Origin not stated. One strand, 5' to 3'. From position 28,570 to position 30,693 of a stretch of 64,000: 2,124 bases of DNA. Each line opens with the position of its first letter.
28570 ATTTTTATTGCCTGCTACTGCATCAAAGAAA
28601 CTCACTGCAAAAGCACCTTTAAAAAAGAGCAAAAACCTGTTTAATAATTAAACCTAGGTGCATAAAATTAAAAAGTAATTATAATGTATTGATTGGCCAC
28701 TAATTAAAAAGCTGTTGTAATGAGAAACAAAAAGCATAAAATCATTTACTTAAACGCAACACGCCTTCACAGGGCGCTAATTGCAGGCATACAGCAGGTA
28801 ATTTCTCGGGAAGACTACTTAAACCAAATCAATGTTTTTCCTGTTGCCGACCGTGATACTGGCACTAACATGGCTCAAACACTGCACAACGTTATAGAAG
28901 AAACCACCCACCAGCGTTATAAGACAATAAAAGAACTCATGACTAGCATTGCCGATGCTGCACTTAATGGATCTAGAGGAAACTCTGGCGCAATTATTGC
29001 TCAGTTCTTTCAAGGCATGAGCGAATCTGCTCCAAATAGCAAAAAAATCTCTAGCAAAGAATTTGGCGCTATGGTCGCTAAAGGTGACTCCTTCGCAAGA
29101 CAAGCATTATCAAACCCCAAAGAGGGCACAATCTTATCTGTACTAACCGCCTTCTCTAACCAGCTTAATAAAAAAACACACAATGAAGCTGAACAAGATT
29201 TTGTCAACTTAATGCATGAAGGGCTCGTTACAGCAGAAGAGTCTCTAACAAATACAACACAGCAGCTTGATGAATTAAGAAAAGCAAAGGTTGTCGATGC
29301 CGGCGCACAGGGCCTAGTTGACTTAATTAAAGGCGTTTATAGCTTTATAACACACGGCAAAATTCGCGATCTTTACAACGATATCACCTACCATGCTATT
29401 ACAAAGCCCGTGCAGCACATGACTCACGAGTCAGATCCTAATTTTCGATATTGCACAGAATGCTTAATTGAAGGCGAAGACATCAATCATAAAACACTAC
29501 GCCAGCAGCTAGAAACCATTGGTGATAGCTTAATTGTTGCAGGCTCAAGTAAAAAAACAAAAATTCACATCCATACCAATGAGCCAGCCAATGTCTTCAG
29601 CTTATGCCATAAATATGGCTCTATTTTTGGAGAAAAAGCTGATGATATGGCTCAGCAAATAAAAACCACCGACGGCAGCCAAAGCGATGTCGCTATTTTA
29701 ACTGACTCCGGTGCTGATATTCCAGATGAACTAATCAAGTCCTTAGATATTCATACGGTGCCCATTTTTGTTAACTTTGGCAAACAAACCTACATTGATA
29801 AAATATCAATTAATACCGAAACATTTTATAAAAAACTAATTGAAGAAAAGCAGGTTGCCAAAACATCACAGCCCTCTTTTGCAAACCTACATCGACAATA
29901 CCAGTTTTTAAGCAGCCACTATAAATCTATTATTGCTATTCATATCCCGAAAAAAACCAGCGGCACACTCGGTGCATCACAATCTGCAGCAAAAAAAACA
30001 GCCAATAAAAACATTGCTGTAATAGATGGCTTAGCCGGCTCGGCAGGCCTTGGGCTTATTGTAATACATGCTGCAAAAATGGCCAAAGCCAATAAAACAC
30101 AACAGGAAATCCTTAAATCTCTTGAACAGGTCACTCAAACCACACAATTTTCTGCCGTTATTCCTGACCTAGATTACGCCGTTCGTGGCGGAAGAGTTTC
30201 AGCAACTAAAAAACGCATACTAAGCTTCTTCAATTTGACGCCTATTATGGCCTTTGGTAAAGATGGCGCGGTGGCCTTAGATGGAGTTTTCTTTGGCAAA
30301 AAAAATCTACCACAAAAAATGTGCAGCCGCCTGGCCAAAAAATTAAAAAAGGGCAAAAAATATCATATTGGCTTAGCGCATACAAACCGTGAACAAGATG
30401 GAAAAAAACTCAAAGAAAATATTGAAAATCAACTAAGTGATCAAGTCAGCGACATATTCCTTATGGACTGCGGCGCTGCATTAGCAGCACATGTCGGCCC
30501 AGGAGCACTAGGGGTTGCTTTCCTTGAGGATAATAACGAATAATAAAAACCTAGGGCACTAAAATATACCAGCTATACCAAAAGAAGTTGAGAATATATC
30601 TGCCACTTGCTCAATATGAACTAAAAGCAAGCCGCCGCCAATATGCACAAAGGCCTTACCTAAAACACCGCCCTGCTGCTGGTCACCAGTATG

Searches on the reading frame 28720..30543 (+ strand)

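Call 61: search_protein_families(library=ncbifam, proteins=[window:28720-30543:+], max_evalue=0.001)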
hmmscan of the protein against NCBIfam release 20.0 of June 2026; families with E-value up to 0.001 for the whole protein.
window:28720-30543:+ (607 aa): 6 families
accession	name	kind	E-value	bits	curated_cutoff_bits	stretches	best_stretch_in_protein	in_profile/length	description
TIGR03599.1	YloV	subfamily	3.6e-82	276.6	396.1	1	18-471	3-426/530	DAK2 domain fusion protein YloV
TIGR00762.1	DegV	domain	2e-71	240.4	99.7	1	324-601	1-275/276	DegV family EDD domain-containing protein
NF038248.1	FakA_VfrB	equivalog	2.8e-48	164.7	975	1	19-314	11-311/549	fatty acid kinase catalytic subunit FakA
NF038249.1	fatty_FakB1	equivalog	1.4e-36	126.1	350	1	324-603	3-281/286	fatty acid kinase binding subunit FakB1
NF011049.0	PRK14479.1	subfamily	1.6e-11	43.5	492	1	12-201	360-549/568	dihydroxyacetone kinase family protein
TIGR02365.1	dha_L_ycgS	equivalog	4.6e-09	36.3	138.3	1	24-168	8-151/196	dihydroxyacetone kinase subunit DhaL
